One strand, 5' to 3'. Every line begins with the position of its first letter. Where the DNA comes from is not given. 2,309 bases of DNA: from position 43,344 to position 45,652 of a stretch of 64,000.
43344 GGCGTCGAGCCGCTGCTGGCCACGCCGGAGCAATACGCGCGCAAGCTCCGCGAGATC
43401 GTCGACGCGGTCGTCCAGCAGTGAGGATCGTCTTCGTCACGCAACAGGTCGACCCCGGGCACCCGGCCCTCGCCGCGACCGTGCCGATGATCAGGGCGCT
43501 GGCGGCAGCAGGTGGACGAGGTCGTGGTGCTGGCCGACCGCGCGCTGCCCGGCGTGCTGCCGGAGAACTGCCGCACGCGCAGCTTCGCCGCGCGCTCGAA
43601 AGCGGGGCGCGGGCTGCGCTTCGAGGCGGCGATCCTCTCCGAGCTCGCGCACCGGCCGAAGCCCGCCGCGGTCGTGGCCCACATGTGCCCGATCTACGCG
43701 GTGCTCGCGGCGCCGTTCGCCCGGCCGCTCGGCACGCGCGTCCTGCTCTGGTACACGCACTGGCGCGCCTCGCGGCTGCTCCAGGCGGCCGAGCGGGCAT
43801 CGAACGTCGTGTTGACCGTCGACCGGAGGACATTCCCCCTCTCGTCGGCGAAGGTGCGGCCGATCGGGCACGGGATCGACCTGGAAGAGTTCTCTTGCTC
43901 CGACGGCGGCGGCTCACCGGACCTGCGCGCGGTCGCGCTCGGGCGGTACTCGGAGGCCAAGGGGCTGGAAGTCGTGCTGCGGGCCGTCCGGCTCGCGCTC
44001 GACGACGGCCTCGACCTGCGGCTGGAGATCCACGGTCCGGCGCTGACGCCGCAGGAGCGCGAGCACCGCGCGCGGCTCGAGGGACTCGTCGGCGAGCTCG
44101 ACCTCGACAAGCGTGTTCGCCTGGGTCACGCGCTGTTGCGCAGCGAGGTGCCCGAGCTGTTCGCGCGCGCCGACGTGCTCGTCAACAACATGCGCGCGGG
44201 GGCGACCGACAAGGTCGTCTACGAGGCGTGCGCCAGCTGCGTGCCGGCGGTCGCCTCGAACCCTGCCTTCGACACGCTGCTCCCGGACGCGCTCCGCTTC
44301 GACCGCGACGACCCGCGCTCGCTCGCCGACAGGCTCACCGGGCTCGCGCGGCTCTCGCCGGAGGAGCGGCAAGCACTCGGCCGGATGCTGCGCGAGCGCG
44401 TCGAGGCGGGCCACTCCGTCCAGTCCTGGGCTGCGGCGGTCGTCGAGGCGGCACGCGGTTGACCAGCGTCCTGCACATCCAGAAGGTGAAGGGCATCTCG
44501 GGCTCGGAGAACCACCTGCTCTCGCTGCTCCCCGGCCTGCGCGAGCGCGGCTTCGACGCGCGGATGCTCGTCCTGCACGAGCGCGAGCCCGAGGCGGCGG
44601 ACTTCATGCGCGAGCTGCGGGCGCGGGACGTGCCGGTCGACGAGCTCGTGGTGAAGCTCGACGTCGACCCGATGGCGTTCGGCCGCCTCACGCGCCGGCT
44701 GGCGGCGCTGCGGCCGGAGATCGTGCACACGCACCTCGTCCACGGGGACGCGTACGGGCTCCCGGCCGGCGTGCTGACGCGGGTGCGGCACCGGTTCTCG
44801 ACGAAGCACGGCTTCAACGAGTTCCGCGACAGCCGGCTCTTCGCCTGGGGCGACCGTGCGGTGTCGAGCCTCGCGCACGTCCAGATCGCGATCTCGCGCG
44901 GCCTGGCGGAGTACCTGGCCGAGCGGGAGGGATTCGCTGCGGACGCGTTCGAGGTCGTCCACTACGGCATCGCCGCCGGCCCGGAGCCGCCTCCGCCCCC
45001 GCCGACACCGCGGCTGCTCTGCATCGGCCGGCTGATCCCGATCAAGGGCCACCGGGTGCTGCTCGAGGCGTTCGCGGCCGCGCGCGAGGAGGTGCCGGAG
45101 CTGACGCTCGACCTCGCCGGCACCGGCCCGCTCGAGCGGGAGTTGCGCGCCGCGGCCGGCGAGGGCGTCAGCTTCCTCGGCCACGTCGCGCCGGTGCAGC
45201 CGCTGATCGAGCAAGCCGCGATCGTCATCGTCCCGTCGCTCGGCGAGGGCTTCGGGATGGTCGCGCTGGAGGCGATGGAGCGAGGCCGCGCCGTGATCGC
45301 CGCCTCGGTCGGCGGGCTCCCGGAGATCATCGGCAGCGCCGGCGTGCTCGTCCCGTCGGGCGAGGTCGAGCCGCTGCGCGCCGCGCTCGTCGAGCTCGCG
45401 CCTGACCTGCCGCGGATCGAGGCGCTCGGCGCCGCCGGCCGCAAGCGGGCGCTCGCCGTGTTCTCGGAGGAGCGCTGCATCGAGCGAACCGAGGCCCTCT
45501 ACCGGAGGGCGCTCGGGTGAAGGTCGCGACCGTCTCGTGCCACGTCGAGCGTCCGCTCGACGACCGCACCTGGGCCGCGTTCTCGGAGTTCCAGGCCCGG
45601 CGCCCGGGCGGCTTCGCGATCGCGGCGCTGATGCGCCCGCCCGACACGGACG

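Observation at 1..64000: Glycan super-locus with three PAPS-type sulfotransferases: predicted sulfated, heavily methylated fucose/xylose/uronate-type polysaccharide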

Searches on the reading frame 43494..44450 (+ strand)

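Call 15: search_protein_families(library=pfam, max_evalue=0.001, proteins=[window:43494-44450:+])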
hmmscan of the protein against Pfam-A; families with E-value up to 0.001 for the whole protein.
seq(319 aa): 3 families
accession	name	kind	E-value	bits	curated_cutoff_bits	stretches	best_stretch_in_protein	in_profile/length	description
PF13692.12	Glyco_trans_1_4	-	8.7e-12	45.9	27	1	146-284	4-139/142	Glycosyl transferases group 1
PF00534.26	Glycos_transf_1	-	1.2e-11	44.9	26.4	1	146-256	18-123/172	Glycosyl transferases group 1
PF13524.12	Glyco_trans_1_2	-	7.4e-07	29.6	25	1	173-316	13-142/144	Glycosyl transferase-like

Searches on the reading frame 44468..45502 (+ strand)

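Call 15: search_protein_families(library=pfam, max_evalue=0.001, proteins=[window:44468-45502:+])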
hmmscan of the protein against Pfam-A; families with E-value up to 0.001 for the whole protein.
seq(345 aa): 5 families
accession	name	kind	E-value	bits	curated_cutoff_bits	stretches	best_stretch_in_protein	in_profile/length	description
PF13692.12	Glyco_trans_1_4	-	1.6e-32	113.2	27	1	181-311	2-140/142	Glycosyl transferases group 1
PF00534.26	Glycos_transf_1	-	6.1e-23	81.7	26.4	1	179-326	14-171/172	Glycosyl transferases group 1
PF13439.12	Glyco_transf_4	-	7.7e-15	55.8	28.5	1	11-168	2-166/170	Glycosyltransferase Family 4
PF13579.12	Glyco_trans_4_4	-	5.2e-12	46.8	29.7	1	12-167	2-158/158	Glycosyl transferase 4-like domain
PF20706.3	GT4-conflict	-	5.5e-12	45.8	26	1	130-291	141-323/385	Family 4 Glycosyltransferase in conflict systems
